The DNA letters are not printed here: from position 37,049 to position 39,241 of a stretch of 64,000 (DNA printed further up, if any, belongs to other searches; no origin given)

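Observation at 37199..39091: Mini-Mfd: a 630-aa transcription-repair coupling factor without the UvrA-recruiting N-terminal module or the D7 domain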

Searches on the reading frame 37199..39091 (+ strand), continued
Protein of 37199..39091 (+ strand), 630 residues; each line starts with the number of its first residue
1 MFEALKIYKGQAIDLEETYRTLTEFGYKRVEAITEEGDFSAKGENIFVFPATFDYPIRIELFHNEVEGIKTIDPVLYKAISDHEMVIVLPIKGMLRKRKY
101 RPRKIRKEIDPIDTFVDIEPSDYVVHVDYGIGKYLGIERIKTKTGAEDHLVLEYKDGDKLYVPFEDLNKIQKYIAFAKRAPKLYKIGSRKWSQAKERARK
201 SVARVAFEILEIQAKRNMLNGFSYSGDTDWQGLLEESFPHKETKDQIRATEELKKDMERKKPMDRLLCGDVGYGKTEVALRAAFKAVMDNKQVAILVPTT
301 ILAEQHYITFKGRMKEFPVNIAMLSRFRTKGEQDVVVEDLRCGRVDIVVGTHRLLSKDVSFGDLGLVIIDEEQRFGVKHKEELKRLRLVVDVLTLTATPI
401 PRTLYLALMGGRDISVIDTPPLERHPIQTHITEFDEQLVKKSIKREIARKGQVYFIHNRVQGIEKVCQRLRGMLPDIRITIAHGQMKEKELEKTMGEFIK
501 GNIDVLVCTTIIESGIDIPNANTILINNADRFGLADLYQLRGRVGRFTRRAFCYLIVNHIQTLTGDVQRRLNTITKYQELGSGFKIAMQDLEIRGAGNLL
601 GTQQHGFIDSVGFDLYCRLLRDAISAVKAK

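Call 73: find_homologous_proteins(query=P0266, max_evalue=1e-50)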
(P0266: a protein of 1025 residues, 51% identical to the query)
Query P0266 (1025 aa): 1910 proteins with E <= 1e-50 among 8000 candidates; the best 120 are listed.
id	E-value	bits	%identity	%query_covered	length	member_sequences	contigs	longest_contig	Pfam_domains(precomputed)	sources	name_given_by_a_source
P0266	0.0e+0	2320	100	100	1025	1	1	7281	PF02559.23,PF00270.36,PF17757.7,PF03461.21,PF00271.38,PF22590.3,PF04851.22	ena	-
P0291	3.9e-217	742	52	59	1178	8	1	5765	PF02559.23,PF00270.36,PF17757.7,PF03461.21,PF00271.38,PF04851.22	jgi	-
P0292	3.2e-216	739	44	80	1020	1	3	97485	PF02559.23,PF00270.36,PF17757.7,PF03461.21,PF00271.38,PF04851.22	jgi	jgi:transcription-repair coupling factor (superfamily II helicase)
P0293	2.7e-215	736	44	81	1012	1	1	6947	PF02559.23,PF00270.36,PF17757.7,PF03461.21,PF00271.38,PF04851.22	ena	-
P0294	1.2e-214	733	51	59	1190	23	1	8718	PF02559.23,PF00270.36,PF17757.7,PF03461.21,PF00271.38,PF04851.22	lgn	-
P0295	1.3e-214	733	42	84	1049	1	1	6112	PF02559.23,PF00270.36,PF00176.30,PF17757.7,PF03461.21,PF00271.38,PF04851.22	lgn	-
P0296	1.4e-214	733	50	60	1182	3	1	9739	PF02559.23,PF00270.36,PF14814.12,PF17757.7,PF03461.21,PF13401.13,PF00271.38,PF04851.22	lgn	-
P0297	1.9e-214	733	41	87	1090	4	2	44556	PF02559.23,PF00270.36,PF17757.7,PF03461.21,PF00271.38,PF22590.3,PF04851.22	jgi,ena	-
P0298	1.0e-212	727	44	82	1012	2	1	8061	PF02559.23,PF00270.36,PF17757.7,PF03461.21,PF00271.38,PF04851.22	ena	-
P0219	2.8e-211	722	51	59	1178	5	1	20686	PF02559.23,PF00270.36,PF17757.7,PF03461.21,PF00271.38,PF04851.22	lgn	-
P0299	7.7e-211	721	47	64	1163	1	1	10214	PF02559.23,PF00270.36,PF17757.7,PF03461.21,PF00271.38,PF22590.3,PF04851.22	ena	-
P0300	1.4e-210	720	49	59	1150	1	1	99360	PF02559.23,PF00270.36,PF17757.7,PF03461.21,PF00271.38,PF22590.3,PF04851.22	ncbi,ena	-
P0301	9.8e-210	717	49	59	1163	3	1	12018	PF02559.23,PF00270.36,PF17757.7,PF03461.21,PF00271.38,PF22590.3,PF04851.22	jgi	jgi:transcription-repair coupling factor (superfamily II helicase)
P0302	3.8e-209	715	49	59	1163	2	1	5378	PF02559.23,PF00270.36,PF17757.7,PF03461.21,PF00271.38,PF22590.3,PF04851.22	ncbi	-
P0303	5.5e-209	715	45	69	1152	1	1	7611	PF02559.23,PF00270.36,PF17757.7,PF03461.21,PF00271.38,PF22590.3,PF04851.22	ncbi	-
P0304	1.6e-208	713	50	59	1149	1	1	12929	PF02559.23,PF00270.36,PF17757.7,PF03461.21,PF00271.38,PF22590.3,PF04851.22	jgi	jgi:transcription-repair coupling factor (superfamily II helicase)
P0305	2.0e-208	713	44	67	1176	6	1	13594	PF02559.23,PF00270.36,PF17757.7,PF03461.21,PF00271.38,PF22590.3,PF04851.22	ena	-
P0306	4.1e-208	712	50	60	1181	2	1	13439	PF02559.23,PF00270.36,PF17757.7,PF03461.21,PF13401.13,PF00271.38,PF04851.22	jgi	-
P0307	4.7e-208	712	48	62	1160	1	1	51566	PF02559.23,PF00270.36,PF17757.7,PF03461.21,PF00271.38,PF22590.3,PF04851.22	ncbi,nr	ncbi:MAG: transcription-repair coupling factor [Acidobacteria bacterium]|nr:transcription-repair cou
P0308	5.4e-208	711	51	60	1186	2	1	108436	PF02559.23,PF00270.36,PF14814.12,PF17757.7,PF03461.21,PF00271.38,PF22590.3,PF04851.22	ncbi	ncbi:MAG: transcription-repair coupling factor [Moorellales bacterium]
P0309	6.2e-208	711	48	60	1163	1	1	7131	PF02559.23,PF00270.36,PF17757.7,PF03461.21,PF00271.38,PF22590.3,PF04851.22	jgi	jgi:transcription-repair coupling factor (superfamily II helicase)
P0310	9.7e-208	711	48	60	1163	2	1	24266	PF02559.23,PF00270.36,PF17757.7,PF03461.21,PF00271.38,PF22590.3,PF04851.22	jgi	-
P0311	9.7e-208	711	49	59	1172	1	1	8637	PF02559.23,PF00270.36,PF17757.7,PF03461.21,PF00271.38,PF04851.22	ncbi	-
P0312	1.0e-207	710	52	57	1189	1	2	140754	PF02559.23,PF00270.36,PF17757.7,PF03461.21,PF00271.38,PF22590.3,PF04851.22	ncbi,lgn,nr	ncbi:MAG: hypothetical protein PWP65_43 [Clostridia bacterium]|nr:hypothetical protein [Clostridia b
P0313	1.3e-207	710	48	59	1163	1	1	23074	PF02559.23,PF00270.36,PF17757.7,PF03461.21,PF00271.38,PF22590.3,PF04851.22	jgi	jgi:transcription-repair coupling factor (superfamily II helicase)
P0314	1.4e-207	710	40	80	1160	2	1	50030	PF02559.23,PF00270.36,PF17757.7,PF03461.21,PF00271.38,PF22590.3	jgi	jgi:transcription-repair coupling factor (superfamily II helicase)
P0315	1.6e-207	710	39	93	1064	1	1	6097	PF02559.23,PF00270.36,PF17757.7,PF03461.21,PF00271.38,PF04851.22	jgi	jgi:transcription-repair coupling factor (superfamily II helicase)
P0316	2.2e-207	709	48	60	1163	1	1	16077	PF02559.23,PF00270.36,PF17757.7,PF03461.21,PF00271.38,PF22590.3,PF04851.22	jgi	jgi:transcription-repair coupling factor (superfamily II helicase)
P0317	2.5e-207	709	49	59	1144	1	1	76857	PF02559.23,PF00270.36,PF17757.7,PF03461.21,PF00271.38,PF22590.3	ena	-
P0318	3.1e-207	709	50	60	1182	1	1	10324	PF02559.23,PF00270.36,PF17757.7,PF03461.21,PF13401.13,PF00271.38,PF22590.3,PF04851.22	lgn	-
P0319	5.3e-207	708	49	60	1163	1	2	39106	PF02559.23,PF00270.36,PF17757.7,PF03461.21,PF00271.38,PF22590.3,PF04851.22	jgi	jgi:transcription-repair coupling factor (superfamily II helicase)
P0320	6.2e-207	708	45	67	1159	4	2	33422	PF02559.23,PF00270.36,PF17757.7,PF03461.21,PF00271.38,PF22590.3,PF04851.22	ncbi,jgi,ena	-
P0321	8.6e-207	707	49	59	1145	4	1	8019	PF02559.23,PF00270.36,PF17757.7,PF03461.21,PF00271.38,PF22590.3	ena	-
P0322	1.6e-206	707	49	60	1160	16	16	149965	PF02559.23,PF00270.36,PF17757.7,PF03461.21,PF00271.38,PF22590.3,PF04851.22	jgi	-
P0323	1.7e-206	706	48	61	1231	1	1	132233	PF02559.23,PF00270.36,PF17757.7,PF03461.21,PF00271.38,PF22590.3,PF04851.22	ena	-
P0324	2.6e-206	706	49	59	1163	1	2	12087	PF02559.23,PF00270.36,PF17757.7,PF03461.21,PF00271.38,PF22590.3,PF04851.22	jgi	jgi:transcription-repair coupling factor (superfamily II helicase)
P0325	4.7e-206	705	47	64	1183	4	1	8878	PF02559.23,PF00270.36,PF17757.7,PF03461.21,PF00271.38,PF22590.3,PF04851.22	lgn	-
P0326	9.2e-206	704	49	59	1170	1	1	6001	PF02559.23,PF00270.36,PF17757.7,PF03461.21,PF00271.38,PF04851.22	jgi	jgi:transcription-repair coupling factor (superfamily II helicase)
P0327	9.5e-206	704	48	59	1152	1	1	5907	PF02559.23,PF00270.36,PF17757.7,PF03461.21,PF00271.38,PF22590.3,PF04851.22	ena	-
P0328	9.8e-206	704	49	59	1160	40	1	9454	PF02559.23,PF00270.36,PF17757.7,PF03461.21,PF00271.38,PF22590.3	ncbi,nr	ncbi:MAG: transcription-repair coupling factor [Acidobacteria bacterium]|nr:transcription-repair cou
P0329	1.3e-205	704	39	94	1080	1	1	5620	PF02559.23,PF00270.36,PF17757.7,PF03461.21,PF00271.38,PF04851.22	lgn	-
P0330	1.7e-205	703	50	59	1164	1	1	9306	PF02559.23,PF00270.36,PF17757.7,PF03461.21,PF00271.38,PF22590.3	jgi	jgi:transcription-repair coupling factor (superfamily II helicase)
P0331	2.2e-205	703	43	72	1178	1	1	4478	PF02559.23,PF00270.36,PF17757.7,PF03461.21,PF00271.38,PF22590.3,PF04851.22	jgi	jgi:transcription-repair coupling factor (superfamily II helicase)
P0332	3.1e-205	702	48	59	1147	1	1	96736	PF02559.23,PF00270.36,PF17757.7,PF03461.21,PF00271.38,PF22590.3,PF04851.22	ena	-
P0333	4.2e-205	702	49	59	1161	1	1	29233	PF02559.23,PF00270.36,PF17757.7,PF03461.21,PF00271.38,PF04851.22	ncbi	-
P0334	5.5e-205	701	40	90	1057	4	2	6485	PF02559.23,PF00270.36,PF17757.7,PF03461.21,PF00271.38,PF04851.22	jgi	-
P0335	1.7e-204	700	49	60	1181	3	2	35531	PF02559.23,PF00270.36,PF17757.7,PF03461.21,PF00271.38,PF22590.3,PF04851.22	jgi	-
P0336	1.9e-204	700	48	65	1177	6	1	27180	PF02559.23,PF00270.36,PF17757.7,PF03461.21,PF00271.38,PF04851.22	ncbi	ncbi:MAG: transcription-repair coupling factor [Bacillota bacterium]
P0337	2.9e-204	699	46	67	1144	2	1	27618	PF02559.23,PF00270.36,PF17757.7,PF03461.21,PF00271.38,PF04851.22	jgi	jgi:transcription-repair coupling factor (superfamily II helicase)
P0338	3.4e-204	699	41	83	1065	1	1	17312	PF02559.23,PF00270.36,PF17757.7,PF03461.21,PF00271.38,PF22590.3,PF04851.22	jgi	-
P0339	5.2e-204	698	45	66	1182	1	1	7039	PF02559.23,PF00270.36,PF17757.7,PF03461.21,PF00271.38,PF22590.3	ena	-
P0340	6.5e-204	698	49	59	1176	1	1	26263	PF02559.23,PF00270.36,PF17757.7,PF03461.21,PF00271.38,PF22590.3,PF04851.22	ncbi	ncbi:MAG: transcription-repair coupling factor [Halanaerobiales bacterium]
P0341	8.1e-204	698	40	88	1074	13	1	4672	PF02559.23,PF00270.36,PF17757.7,PF03461.21,PF00271.38,PF22590.3,PF04851.22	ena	-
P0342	9.2e-204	697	47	65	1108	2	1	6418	PF02559.23,PF00270.36,PF17757.7,PF03461.21,PF00271.38,PF22590.3,PF04851.22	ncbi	-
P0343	1.0e-203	697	46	66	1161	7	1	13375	PF02559.23,PF00270.36,PF17757.7,PF03461.21,PF00271.38,PF04851.22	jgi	jgi:transcription-repair coupling factor (superfamily II helicase)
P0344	1.3e-203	697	50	60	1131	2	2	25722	PF02559.23,PF00270.36,PF14814.12,PF17757.7,PF03461.21,PF00271.38,PF04851.22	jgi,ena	-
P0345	1.7e-203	697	36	99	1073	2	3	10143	PF02559.23,PF00270.36,PF14814.12,PF17757.7,PF03461.21,PF00271.38,PF04851.22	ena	-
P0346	1.9e-203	696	49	58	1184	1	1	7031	PF02559.23,PF00270.36,PF17757.7,PF03461.21,PF00271.38,PF04851.22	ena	-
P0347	2.0e-203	696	49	63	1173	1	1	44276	PF02559.23,PF00270.36,PF17757.7,PF03461.21,PF00271.38,PF22590.3,PF04851.22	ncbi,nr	ncbi:MAG: transcription-repair coupling factor [Chloroflexi bacterium]|nr:transcription-repair coupl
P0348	2.2e-203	696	49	59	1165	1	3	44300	PF02559.23,PF00270.36,PF17757.7,PF03461.21,PF00271.38,PF22590.3,PF04851.22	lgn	-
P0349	2.4e-203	696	43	67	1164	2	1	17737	PF02559.23,PF00270.36,PF17757.7,PF03461.21,PF00271.38,PF22590.3,PF04851.22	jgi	-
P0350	2.4e-203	696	51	58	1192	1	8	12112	PF02559.23,PF00270.36,PF17757.7,PF03461.21,PF00271.38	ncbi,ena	-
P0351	2.5e-203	696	42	83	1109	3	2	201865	PF02559.23,PF00270.36,PF17757.7,PF03461.21,PF00271.38,PF04851.22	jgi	-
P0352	3.2e-203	696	45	66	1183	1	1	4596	PF21132.3,PF02559.23,PF00270.36,PF14814.12,PF17757.7,PF03461.21,PF00271.38,PF22590.3,PF04851.22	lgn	-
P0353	3.3e-203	696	41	84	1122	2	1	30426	PF02559.23,PF00270.36,PF17757.7,PF03461.21,PF00271.38,PF22590.3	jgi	jgi:transcription-repair coupling factor (superfamily II helicase)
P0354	4.3e-203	695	49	64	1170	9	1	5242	PF02559.23,PF00270.36,PF17757.7,PF03461.21,PF00271.38,PF04851.22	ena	-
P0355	4.8e-203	695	40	84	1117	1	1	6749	PF02559.23,PF00270.36,PF17757.7,PF03461.21,PF00271.38,PF22590.3,PF04851.22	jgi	jgi:transcription-repair coupling factor (superfamily II helicase)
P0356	5.8e-203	695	49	58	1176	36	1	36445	PF02559.23,PF00270.36,PF17757.7,PF03461.21,PF00271.38,PF22590.3,PF04851.22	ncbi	-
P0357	6.4e-203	695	42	70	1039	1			PF02559.23,PF00270.36,PF17757.7,PF03461.21,PF00271.38,PF22590.3,PF04851.22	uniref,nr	uniref:Transcription-repair coupling factor n=1 Tax=uncultured organism TaxID=155900 RepID=M1QBZ1_9Z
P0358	7.4e-203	694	48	59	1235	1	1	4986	PF02559.23,PF00270.36,PF17757.7,PF03461.21,PF00271.38,PF04851.22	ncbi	-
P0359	8.2e-203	694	40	82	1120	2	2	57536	PF02559.23,PF00270.36,PF17757.7,PF03461.21,PF00271.38,PF22590.3,PF04851.22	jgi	-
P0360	1.0e-202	694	49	59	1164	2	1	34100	PF02559.23,PF00270.36,PF17757.7,PF03461.21,PF00271.38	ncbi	ncbi:MAG TPA: transcription-repair coupling factor [Acidobacteriota bacterium]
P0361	1.1e-202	694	50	60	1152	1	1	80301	PF02559.23,PF00270.36,PF17757.7,PF03461.21,PF00271.38,PF04851.22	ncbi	ncbi:MAG: transcription-repair coupling factor [Chloroflexota bacterium]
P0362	1.5e-202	693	48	60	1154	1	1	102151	PF02559.23,PF00270.36,PF17757.7,PF03461.21,PF00271.38,PF22590.3,PF04851.22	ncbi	-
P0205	1.6e-202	693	41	80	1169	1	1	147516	PF02559.23,PF00270.36,PF17757.7,PF03461.21,PF00271.38,PF04851.22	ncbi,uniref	ncbi:transcription-repair coupling factor (superfamily II helicase) [Desulfitispora alkaliphila]|uni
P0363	2.9e-202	692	39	93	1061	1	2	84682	PF02559.23,PF00270.36,PF17757.7,PF03461.21,PF00271.38,PF22590.3,PF04851.22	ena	-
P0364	3.4e-202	692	50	57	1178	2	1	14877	PF02559.23,PF00270.36,PF17757.7,PF03461.21,PF00271.38,PF04851.22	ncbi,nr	ncbi:MAG: transcription-repair coupling factor [Anaerolineae bacterium]|nr:transcription-repair coup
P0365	3.5e-202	692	49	63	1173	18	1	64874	PF02559.23,PF00270.36,PF17757.7,PF03461.21,PF00271.38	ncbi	-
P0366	4.0e-202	692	39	93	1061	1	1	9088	PF02559.23,PF00270.36,PF17757.7,PF03461.21,PF00271.38,PF22590.3,PF04851.22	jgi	-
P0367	4.1e-202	692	46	67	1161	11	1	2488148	PF02559.23,PF00270.36,PF17757.7,PF03461.21,PF00271.38,PF04851.22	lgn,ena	-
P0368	4.8e-202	692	45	70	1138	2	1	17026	PF02559.23,PF00270.36,PF14814.12,PF17757.7,PF03461.21,PF00271.38,PF04851.22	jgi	-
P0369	7.2e-202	691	39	93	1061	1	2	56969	PF02559.23,PF00270.36,PF17757.7,PF03461.21,PF00271.38,PF22590.3,PF04851.22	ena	-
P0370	8.6e-202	691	48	60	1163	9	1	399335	PF02559.23,PF00270.36,PF17757.7,PF03461.21,PF00271.38,PF22590.3,PF04851.22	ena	-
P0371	1.1e-201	691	40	80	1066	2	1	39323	PF02559.23,PF00270.36,PF17757.7,PF03461.21,PF00271.38,PF04851.22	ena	-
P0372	1.1e-201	690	51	59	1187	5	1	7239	PF02559.23,PF00270.36,PF17757.7,PF03461.21,PF00271.38,PF22590.3,PF04851.22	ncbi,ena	-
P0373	1.1e-201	690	47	64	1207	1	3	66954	PF02559.23,PF00270.36,PF17757.7,PF03461.21,PF00271.38,PF22590.3,PF04851.22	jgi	jgi:transcription-repair coupling factor (superfamily II helicase)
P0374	1.9e-201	690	41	81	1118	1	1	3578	PF02559.23,PF00270.36,PF17757.7,PF03461.21,PF00271.38,PF04851.22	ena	-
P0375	2.0e-201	690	39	93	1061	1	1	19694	PF02559.23,PF00270.36,PF17757.7,PF03461.21,PF00271.38,PF22590.3,PF04851.22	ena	-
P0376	2.0e-201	690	45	62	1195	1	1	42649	PF02559.23,PF00270.36,PF17757.7,PF03461.21,PF00271.38,PF04851.22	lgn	-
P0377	2.3e-201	689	48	60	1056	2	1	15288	PF02559.23,PF00270.36,PF17757.7,PF03461.21,PF00271.38,PF04851.22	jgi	jgi:transcription-repair coupling factor (superfamily II helicase)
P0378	2.8e-201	689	39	93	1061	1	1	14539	PF02559.23,PF00270.36,PF17757.7,PF03461.21,PF00271.38,PF22590.3,PF04851.22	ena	-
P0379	3.5e-201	689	38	93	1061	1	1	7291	PF02559.23,PF00270.36,PF17757.7,PF03461.21,PF00271.38,PF22590.3,PF04851.22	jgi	-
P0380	3.7e-201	689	47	61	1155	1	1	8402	PF02559.23,PF00270.36,PF17757.7,PF03461.21,PF13401.13,PF00271.38,PF22590.3,PF04851.22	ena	-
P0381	4.2e-201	689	40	81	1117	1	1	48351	PF02559.23,PF00270.36,PF17757.7,PF03461.21,PF00271.38,PF22590.3,PF04851.22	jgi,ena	-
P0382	4.6e-201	688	48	62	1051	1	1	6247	PF02559.23,PF00270.36,PF17757.7,PF03461.21,PF00271.38,PF04851.22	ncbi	-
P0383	4.7e-201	688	48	59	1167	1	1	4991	PF02559.23,PF00270.36,PF14814.12,PF17757.7,PF03461.21,PF00271.38,PF22590.3,PF04851.22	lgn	-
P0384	4.9e-201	688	38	92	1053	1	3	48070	PF02559.23,PF00270.36,PF17757.7,PF03461.21,PF00271.38,PF04851.22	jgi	jgi:transcription-repair coupling factor (superfamily II helicase)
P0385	5.0e-201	688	48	61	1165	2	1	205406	PF02559.23,PF00270.36,PF17757.7,PF03461.21,PF00271.38,PF22590.3,PF04851.22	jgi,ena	-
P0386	5.7e-201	688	38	92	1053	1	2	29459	PF02559.23,PF00270.36,PF17757.7,PF03461.21,PF00271.38,PF04851.22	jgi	jgi:transcription-repair coupling factor (superfamily II helicase)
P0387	6.0e-201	688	49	60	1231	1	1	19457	PF02559.23,PF00270.36,PF17757.7,PF03461.21,PF00271.38,PF04851.22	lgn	-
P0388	6.4e-201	688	38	90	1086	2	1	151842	PF02559.23,PF00270.36,PF17757.7,PF03461.21,PF00271.38,PF04851.22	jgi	-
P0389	6.7e-201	688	50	59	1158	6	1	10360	PF02559.23,PF00270.36,PF17757.7,PF03461.21,PF00271.38,PF22590.3,PF04851.22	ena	-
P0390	8.2e-201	688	49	63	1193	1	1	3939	PF02559.23,PF00270.36,PF17757.7,PF03461.21,PF00271.38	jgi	jgi:transcription-repair coupling factor (superfamily II helicase)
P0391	9.7e-201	687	49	61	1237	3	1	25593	PF02559.23,PF00270.36,PF00176.30,PF17757.7,PF03461.21,PF00271.38,PF22590.3,PF04851.22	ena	-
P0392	9.7e-201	687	44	67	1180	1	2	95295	PF02559.23,PF00270.36,PF17757.7,PF03461.21,PF00271.38,PF22590.3,PF04851.22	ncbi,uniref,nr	ncbi:transcription-repair coupling factor [Bacillus horti]|uniref:Transcription-repair-coupling fact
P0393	1.1e-200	687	49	59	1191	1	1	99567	PF02559.23,PF00270.36,PF17757.7,PF03461.21,PF00271.38,PF04851.22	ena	-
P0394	1.1e-200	687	48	62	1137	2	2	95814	PF02559.23,PF00270.36,PF17757.7,PF03461.21,PF00271.38,PF04851.22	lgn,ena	-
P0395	1.1e-200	687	48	60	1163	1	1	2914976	PF02559.23,PF00270.36,PF17757.7,PF03461.21,PF00271.38,PF22590.3,PF04851.22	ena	-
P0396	1.2e-200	687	46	67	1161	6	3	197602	PF02559.23,PF00270.36,PF17757.7,PF03461.21,PF00271.38,PF04851.22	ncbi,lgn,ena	-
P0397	1.2e-200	687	48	60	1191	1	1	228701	PF02559.23,PF00270.36,PF17757.7,PF03461.21,PF00271.38,PF04851.22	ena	-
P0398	1.2e-200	687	51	56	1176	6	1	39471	PF02559.23,PF00270.36,PF17757.7,PF03461.21,PF00271.38,PF04851.22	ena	-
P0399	1.6e-200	687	49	59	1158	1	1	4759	PF02559.23,PF00270.36,PF17757.7,PF03461.21,PF00271.38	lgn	-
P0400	1.7e-200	687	48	60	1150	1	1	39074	PF02559.23,PF00270.36,PF17757.7,PF03461.21,PF00271.38,PF04851.22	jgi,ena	-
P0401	1.7e-200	687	50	58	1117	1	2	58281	PF02559.23,PF00270.36,PF17757.7,PF03461.21,PF00271.38,PF22590.3,PF04851.22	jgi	jgi:transcription-repair coupling factor (superfamily II helicase)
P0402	2.1e-200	686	38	96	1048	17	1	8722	PF02559.23,PF00270.36,PF17757.7,PF03461.21,PF00271.38,PF04851.22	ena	-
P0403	2.1e-200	686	40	88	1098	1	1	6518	PF02559.23,PF00270.36,PF17757.7,PF03461.21,PF00271.38,PF04851.22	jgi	jgi:transcription-repair coupling factor (superfamily II helicase)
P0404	2.2e-200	686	48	60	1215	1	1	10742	PF02559.23,PF00270.36,PF17757.7,PF03461.21,PF00271.38,PF22590.3,PF04851.22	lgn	-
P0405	2.3e-200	686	40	85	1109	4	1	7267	PF02559.23,PF00270.36,PF17757.7,PF03461.21,PF00271.38,PF22590.3,PF04851.22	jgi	jgi:transcription-repair coupling factor (superfamily II helicase)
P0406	2.4e-200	686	48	61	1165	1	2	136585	PF02559.23,PF00270.36,PF17757.7,PF03461.21,PF00271.38,PF04851.22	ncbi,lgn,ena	-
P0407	2.6e-200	686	48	63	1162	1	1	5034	PF02559.23,PF00270.36,PF17757.7,PF03461.21,PF00271.38,PF04851.22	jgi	jgi:transcription-repair coupling factor (superfamily II helicase)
